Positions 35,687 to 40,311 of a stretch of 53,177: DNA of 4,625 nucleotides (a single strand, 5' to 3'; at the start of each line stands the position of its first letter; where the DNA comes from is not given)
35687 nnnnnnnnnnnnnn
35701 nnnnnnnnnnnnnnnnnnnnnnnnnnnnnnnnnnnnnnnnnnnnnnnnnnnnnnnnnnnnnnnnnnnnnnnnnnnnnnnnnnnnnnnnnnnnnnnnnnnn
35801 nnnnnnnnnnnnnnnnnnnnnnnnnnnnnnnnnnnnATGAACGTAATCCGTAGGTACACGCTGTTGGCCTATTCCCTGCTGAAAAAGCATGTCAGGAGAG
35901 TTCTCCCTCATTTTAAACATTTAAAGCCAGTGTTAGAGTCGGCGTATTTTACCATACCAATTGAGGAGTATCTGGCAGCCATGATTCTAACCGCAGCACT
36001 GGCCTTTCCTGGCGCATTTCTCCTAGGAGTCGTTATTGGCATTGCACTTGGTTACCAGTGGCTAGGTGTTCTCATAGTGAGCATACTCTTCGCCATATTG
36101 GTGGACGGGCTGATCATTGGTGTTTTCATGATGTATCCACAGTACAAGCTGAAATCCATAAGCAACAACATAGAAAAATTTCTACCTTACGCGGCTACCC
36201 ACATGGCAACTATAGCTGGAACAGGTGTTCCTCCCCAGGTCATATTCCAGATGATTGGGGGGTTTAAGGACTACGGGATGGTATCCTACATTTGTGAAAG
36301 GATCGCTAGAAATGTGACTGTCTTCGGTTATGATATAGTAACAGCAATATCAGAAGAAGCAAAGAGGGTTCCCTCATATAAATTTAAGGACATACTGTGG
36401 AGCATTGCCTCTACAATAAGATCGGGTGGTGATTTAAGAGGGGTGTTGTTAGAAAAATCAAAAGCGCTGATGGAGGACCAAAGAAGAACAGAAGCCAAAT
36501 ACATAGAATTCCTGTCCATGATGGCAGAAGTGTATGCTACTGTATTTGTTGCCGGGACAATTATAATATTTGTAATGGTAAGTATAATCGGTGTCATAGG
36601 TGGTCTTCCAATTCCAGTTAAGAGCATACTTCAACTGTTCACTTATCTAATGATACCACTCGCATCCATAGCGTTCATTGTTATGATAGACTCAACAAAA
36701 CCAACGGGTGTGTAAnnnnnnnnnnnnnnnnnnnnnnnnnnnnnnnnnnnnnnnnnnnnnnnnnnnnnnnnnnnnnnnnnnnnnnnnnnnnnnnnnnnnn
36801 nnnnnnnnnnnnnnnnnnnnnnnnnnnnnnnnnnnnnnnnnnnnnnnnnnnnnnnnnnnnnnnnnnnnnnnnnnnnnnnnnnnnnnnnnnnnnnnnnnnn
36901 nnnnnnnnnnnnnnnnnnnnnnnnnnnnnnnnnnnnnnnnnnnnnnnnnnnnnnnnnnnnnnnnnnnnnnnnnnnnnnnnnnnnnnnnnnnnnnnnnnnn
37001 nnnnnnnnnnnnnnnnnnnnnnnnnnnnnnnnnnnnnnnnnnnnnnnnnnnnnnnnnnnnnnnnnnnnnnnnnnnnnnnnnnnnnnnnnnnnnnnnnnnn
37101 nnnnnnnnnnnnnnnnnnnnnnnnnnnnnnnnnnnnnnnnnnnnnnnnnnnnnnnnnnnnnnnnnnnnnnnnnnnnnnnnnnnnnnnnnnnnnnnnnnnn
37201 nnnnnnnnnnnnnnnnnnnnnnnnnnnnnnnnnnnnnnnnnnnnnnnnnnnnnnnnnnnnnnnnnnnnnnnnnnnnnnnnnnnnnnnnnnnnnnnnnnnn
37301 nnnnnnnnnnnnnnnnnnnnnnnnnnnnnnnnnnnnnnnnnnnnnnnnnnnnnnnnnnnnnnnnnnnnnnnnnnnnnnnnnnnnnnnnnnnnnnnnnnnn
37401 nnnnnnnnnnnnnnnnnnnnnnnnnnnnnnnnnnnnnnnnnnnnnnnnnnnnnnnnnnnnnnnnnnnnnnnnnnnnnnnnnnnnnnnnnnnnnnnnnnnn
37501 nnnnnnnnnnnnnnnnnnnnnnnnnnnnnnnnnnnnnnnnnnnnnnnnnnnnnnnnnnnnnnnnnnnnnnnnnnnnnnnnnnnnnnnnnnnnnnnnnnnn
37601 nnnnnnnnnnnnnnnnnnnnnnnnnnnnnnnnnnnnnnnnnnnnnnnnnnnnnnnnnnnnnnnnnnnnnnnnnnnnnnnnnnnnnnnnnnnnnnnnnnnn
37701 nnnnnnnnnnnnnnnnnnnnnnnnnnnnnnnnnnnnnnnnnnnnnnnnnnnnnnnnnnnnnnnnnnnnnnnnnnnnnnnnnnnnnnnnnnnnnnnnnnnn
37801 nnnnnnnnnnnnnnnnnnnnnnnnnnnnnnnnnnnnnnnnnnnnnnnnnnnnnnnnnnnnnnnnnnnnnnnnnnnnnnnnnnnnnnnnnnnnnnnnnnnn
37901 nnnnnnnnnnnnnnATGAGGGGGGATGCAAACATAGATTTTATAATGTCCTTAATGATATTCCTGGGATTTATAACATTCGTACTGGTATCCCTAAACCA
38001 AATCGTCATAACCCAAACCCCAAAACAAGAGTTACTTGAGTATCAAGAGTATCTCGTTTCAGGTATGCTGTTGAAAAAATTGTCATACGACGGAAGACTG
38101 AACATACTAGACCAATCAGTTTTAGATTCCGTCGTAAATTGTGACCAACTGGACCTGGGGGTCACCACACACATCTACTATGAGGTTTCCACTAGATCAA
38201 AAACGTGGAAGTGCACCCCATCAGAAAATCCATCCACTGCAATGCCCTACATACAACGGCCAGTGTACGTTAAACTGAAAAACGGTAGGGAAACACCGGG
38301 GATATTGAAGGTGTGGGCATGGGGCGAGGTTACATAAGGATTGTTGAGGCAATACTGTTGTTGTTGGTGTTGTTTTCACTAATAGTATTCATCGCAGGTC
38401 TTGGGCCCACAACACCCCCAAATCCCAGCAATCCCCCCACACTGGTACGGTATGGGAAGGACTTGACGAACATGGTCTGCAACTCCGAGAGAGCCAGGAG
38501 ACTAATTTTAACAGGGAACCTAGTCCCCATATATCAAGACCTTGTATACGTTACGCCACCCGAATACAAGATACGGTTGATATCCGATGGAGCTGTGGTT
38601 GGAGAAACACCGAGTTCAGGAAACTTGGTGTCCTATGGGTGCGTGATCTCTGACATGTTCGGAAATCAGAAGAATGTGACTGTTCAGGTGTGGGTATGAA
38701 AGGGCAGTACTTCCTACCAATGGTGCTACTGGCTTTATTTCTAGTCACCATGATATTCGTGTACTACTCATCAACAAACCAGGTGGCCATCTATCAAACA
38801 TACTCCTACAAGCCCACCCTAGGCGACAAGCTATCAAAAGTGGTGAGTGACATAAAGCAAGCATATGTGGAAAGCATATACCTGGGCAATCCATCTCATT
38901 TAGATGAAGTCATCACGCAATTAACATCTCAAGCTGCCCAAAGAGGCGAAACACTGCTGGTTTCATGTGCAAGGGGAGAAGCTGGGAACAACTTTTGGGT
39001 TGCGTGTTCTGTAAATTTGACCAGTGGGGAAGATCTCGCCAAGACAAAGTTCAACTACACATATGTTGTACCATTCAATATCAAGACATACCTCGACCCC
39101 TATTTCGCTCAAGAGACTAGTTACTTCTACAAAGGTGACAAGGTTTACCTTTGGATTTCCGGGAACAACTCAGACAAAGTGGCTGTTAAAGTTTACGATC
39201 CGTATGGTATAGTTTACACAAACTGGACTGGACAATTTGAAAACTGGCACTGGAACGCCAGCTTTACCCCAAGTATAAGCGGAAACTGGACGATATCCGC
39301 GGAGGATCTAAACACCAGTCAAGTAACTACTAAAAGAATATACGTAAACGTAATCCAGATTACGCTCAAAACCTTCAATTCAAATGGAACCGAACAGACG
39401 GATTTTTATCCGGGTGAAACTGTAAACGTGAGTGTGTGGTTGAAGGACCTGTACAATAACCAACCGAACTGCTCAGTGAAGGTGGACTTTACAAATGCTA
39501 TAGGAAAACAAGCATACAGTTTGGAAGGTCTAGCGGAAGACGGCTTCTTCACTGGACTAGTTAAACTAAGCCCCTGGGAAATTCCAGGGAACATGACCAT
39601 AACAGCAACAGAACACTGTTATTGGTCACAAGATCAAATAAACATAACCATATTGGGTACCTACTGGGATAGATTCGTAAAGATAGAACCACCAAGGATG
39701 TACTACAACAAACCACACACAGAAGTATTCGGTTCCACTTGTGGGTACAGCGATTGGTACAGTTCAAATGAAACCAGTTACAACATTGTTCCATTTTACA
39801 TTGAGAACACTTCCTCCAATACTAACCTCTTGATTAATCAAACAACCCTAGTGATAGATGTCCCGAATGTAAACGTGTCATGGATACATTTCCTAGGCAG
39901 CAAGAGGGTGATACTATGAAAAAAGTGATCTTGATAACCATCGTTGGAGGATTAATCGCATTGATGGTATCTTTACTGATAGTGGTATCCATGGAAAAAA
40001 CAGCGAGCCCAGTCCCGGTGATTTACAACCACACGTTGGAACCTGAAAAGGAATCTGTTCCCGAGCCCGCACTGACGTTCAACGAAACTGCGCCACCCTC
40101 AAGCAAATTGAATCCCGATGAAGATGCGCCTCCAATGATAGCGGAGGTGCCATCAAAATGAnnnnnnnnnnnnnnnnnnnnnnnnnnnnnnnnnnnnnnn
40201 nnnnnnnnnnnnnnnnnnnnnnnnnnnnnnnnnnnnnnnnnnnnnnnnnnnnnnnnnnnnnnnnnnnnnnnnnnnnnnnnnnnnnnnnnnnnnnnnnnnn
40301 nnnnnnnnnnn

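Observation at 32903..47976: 15-kb translationally coupled type IV filament supercluster: two ATPase + split-platform modules bracket five pilin-like genes and a 1440-aa secreted protein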

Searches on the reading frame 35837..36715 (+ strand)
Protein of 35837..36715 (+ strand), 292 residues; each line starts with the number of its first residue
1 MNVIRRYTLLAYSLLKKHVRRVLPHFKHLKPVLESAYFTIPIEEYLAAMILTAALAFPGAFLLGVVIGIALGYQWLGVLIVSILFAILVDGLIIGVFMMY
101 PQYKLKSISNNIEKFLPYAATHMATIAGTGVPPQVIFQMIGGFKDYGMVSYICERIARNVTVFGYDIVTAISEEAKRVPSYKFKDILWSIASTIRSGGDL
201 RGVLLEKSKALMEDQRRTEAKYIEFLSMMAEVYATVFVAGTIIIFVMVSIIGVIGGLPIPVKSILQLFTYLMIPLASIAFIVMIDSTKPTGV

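Call 4: search_protein_families(library=pfam, proteins=[window:35837-36715:+], max_evalue=1)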
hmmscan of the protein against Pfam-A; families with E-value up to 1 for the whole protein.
window:35837-36715:+ (292 aa): 1 family
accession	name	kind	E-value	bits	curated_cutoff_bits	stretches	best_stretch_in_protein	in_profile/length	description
PF00482.28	T2SSF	-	3.7e-12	46.7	25.2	1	120-247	2-124/125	Type II secretion system (T2SS), protein F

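Call 6: search_protein_families(library=ncbifam, proteins=[window:35837-36715:+], max_evalue=0.1)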
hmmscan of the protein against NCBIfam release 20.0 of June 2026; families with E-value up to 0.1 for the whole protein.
window:35837-36715:+ (292 aa): 5 families
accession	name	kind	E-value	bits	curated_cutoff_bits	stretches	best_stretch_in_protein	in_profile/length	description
NF004704.2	PRK06041.1-2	equivalog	3.5e-22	78.8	550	1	39-289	7-248/555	archaellar assembly protein ArlJ/FlaJ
NF004705.1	PRK06041.1-3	equivalog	1.8e-14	53.6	400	1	115-285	6-172/465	archaellar assembly protein ArlJ/FlaJ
NF004703.2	PRK06041.1-1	equivalog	1.3e-11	43.6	570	1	106-282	30-203/525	archaellar assembly protein ArlJ/FlaJ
NF046075.1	UpsF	equivalog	1.4e-09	37.2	400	1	69-289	45-251/484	membrane pilin protein UpsF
NF053673.1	bindosome_BasF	exception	2.8e-06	26.2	1300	1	60-244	148-333/656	bindosome assembly system membrane anchoring protein BasF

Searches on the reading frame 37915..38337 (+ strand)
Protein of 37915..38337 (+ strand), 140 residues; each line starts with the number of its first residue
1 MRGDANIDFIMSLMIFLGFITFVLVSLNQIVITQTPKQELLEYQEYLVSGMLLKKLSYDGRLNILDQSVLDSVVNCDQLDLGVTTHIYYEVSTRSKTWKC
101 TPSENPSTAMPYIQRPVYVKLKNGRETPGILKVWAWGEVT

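Call 4: search_protein_families(library=pfam, proteins=[window:37915-38337:+], max_evalue=1)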
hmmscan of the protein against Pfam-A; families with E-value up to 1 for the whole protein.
window:37915-38337:+ (140 aa): 5 families
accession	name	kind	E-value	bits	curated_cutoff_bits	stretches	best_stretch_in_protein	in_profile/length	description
PF23956.1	DUF7285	-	5.2e-05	24.3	27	1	81-136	57-112/112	Family of unknown function (DUF7285)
PF23958.1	DUF7287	-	0.0091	17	27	1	2-88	3-88/157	Family of unknown function (DUF7287)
PF11946.13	DUF3463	-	0.034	14.5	31.3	1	84-119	43-78/134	Domain of unknown function (DUF3463)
PF01423.28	LSM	-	0.042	14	23.4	1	112-132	6-26/66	LSM domain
PF06559.16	DCD_N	-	0.054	13.8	21.4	1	55-95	105-144/164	2'-deoxycytidine 5'-triphosphate deaminase (DCD) N-terminal domain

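Call 6: search_protein_families(library=ncbifam, proteins=[window:37915-38337:+], max_evalue=0.1)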
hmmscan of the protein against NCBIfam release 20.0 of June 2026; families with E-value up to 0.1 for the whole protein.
window:37915-38337:+ (140 aa): 0 families

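Call 79: search_protein_families(library=phrogs, proteins=[window:37915-38337:+], max_evalue=0.01)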
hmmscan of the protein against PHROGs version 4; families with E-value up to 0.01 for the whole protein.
window:37915-38337:+ (140 aa): 0 families

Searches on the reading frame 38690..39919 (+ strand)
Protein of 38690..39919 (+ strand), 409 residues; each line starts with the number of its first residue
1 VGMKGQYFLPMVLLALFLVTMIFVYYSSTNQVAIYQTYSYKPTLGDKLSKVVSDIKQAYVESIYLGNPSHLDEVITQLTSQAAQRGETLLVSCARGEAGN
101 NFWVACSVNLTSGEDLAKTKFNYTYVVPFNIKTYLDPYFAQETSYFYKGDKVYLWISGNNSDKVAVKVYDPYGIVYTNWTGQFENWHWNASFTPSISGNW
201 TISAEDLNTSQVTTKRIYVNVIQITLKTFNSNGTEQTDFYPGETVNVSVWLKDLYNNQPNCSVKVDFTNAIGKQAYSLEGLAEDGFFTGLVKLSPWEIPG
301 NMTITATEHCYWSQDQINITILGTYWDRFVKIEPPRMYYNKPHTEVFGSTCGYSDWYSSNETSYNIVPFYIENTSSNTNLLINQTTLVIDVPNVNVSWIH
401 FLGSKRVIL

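Call 4: search_protein_families(library=pfam, proteins=[window:38690-39919:+], max_evalue=1)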
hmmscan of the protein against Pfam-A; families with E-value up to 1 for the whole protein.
window:38690-39919:+ (409 aa): 2 families
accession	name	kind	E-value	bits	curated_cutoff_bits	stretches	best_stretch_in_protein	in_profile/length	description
PF01835.25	MG2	-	4.1e-05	24.3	32.8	1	239-306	11-80/96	MG2 domain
PF21145.3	C4_MG1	-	0.0063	16.9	21.4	1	232-273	17-58/112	Complement C4, MG1 domain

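Call 6: search_protein_families(library=ncbifam, proteins=[window:38690-39919:+], max_evalue=0.1)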
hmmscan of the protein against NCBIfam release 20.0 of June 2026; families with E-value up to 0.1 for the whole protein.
window:38690-39919:+ (409 aa): 0 families

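Call 79: search_protein_families(library=phrogs, proteins=[window:38696-39919:+], max_evalue=0.01)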
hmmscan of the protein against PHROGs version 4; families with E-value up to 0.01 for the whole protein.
window:38696-39919:+ (407 aa): 0 families

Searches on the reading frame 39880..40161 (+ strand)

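Call 4: search_protein_families(library=pfam, proteins=[window:39880-40161:+], max_evalue=1)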
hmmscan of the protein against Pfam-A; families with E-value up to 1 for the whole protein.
window:39880-40161:+ (93 aa): 0 families

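Call 6: search_protein_families(library=ncbifam, proteins=[window:39880-40161:+], max_evalue=0.1)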
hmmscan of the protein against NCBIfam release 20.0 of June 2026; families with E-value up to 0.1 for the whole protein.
window:39880-40161:+ (93 aa): 1 family
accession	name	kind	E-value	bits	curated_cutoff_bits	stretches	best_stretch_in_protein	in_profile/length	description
TIGR04209.1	sarcinarray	subfamily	0.061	13.3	45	1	29-70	2-42/144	sarcinarray family MAST domain-containing protein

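Call 79: search_protein_families(library=phrogs, proteins=[window:39916-40161:+], max_evalue=0.01)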
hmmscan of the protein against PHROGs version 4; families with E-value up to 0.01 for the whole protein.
window:39916-40161:+ (81 aa): 0 families
